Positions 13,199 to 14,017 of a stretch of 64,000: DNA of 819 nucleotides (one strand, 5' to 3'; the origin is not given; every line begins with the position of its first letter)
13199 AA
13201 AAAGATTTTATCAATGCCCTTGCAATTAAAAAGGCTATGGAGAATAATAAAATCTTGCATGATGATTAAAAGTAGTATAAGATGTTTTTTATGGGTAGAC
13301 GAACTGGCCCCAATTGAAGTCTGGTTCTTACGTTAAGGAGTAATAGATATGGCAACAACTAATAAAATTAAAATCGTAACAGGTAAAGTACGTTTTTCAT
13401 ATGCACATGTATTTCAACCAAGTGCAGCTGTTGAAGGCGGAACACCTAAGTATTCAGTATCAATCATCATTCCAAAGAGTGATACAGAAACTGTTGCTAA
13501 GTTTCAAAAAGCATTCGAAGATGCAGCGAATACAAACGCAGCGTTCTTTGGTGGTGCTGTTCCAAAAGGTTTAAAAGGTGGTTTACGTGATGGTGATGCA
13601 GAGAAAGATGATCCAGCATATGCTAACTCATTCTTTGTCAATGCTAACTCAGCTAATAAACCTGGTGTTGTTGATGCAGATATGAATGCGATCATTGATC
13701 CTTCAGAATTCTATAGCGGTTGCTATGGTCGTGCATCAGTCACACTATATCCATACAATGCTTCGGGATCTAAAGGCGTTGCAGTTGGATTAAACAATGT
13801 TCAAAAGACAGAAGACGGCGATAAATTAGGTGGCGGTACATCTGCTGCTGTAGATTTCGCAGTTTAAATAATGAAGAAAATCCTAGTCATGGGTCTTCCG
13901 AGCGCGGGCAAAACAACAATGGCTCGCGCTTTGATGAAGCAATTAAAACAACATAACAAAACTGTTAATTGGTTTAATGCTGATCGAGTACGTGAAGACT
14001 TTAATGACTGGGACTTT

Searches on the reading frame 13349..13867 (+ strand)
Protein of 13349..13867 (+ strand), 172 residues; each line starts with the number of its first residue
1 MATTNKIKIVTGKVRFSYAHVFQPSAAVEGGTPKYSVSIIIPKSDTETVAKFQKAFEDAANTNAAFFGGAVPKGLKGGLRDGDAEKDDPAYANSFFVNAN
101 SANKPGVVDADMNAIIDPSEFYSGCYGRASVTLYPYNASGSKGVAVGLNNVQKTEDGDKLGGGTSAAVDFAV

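Call 40: search_protein_families(library=pfam, proteins=[window:13349-13867:+], max_evalue=0.001)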
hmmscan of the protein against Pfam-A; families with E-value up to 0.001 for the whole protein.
window:13349-13867:+ (172 aa): 1 family
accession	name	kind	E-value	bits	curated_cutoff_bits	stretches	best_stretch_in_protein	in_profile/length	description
PF10991.15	Enc34_ssDNA-bd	-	4e-63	212.7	26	1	8-171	2-167/176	Enterobacter phage Enc34, ssDNA-binding protein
